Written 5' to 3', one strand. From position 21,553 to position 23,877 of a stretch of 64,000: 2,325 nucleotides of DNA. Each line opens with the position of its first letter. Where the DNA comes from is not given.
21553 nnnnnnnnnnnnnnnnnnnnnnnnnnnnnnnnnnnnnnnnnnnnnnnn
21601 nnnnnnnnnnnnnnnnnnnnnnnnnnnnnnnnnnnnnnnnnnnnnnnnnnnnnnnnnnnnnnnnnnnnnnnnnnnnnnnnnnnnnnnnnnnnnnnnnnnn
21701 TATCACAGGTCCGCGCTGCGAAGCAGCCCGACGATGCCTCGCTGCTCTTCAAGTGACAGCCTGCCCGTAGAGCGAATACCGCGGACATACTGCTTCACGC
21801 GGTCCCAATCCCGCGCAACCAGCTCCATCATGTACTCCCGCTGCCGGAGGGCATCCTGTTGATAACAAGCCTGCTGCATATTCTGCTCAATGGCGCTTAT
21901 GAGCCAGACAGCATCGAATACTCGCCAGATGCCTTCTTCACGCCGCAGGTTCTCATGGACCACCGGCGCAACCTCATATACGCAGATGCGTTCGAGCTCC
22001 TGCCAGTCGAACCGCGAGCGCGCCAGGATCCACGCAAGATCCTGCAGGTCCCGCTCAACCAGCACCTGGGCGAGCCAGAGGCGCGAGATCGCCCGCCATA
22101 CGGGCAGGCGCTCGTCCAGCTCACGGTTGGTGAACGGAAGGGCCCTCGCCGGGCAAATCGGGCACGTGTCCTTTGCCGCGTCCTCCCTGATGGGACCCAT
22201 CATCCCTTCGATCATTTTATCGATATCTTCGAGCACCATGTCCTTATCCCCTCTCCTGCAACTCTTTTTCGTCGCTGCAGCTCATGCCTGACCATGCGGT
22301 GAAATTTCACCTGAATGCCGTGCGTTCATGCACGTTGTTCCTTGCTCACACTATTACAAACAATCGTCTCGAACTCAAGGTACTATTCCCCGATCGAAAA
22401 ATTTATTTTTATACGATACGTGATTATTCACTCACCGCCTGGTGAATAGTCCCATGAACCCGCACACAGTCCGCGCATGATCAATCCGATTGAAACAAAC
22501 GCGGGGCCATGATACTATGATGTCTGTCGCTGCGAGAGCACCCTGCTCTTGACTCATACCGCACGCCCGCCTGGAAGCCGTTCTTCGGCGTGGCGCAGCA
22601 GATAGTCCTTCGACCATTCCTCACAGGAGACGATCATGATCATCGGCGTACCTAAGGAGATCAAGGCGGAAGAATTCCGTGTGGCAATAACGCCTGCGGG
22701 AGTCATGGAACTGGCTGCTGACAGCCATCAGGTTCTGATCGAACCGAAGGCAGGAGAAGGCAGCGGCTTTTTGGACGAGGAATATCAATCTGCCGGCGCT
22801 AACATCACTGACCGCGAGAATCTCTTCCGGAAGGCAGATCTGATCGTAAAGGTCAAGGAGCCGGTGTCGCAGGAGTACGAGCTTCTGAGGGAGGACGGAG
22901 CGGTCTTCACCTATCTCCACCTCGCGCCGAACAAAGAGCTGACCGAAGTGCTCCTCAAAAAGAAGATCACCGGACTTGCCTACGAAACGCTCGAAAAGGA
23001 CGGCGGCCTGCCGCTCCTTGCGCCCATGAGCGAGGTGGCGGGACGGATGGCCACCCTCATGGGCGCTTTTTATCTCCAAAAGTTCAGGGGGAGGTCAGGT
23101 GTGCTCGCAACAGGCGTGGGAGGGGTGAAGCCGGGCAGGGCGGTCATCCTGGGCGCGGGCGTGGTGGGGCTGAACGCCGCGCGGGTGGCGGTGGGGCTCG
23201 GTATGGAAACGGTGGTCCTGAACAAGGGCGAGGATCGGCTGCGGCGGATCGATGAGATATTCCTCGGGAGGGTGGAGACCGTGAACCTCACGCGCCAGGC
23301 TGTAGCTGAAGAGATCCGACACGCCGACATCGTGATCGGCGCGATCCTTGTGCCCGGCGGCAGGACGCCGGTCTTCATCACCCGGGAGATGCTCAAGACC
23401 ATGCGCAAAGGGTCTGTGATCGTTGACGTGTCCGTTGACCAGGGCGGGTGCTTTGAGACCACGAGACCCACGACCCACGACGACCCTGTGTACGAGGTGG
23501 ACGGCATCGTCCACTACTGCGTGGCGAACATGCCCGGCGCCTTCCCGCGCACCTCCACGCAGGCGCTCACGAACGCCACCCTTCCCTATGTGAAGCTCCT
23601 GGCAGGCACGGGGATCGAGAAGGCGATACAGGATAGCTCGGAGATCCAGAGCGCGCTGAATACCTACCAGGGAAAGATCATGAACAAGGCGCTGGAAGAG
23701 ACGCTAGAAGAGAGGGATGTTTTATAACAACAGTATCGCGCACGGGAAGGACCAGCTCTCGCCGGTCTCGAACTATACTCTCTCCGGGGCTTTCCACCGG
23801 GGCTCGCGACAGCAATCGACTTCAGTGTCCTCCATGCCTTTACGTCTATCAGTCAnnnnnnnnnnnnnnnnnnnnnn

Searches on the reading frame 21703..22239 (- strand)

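Call 47: search_protein_families(library=pfam, proteins=[window:21703-22239:-], max_evalue=0.0001)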
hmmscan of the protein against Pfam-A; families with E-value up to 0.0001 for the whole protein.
window:21703-22239:- (178 aa): 1 family
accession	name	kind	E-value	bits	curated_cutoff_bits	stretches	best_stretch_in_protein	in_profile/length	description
PF23296.1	DUF7079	-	7.1e-18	65.5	27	1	42-150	1-109/110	Domain of unknown function (DUF7079)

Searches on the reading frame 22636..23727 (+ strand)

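Call 47: search_protein_families(library=pfam, proteins=[window:22636-23727:+], max_evalue=0.0001)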
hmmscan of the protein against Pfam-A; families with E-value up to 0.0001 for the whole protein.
window:22636-23727:+ (363 aa): 4 families
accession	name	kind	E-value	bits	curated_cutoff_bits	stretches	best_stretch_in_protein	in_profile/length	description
PF01262.27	AlaDh_PNT_C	-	8.8e-81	270.8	23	1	139-351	1-214/214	Alanine dehydrogenase/PNT, C-terminal domain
PF05222.21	AlaDh_PNT_N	-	1.9e-45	154.9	30.4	1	4-135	1-136/136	Alanine dehydrogenase/PNT, N-terminal domain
PF02826.25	2-Hacid_dh_C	-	1.3e-06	28.4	25.1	1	168-266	38-127/178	D-isomer specific 2-hydroxyacid dehydrogenase, NAD binding domain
PF01488.26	Shikimate_DH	-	5.5e-05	23.7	24.3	0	164-267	10-113/138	Shikimate / quinate 5-dehydrogenase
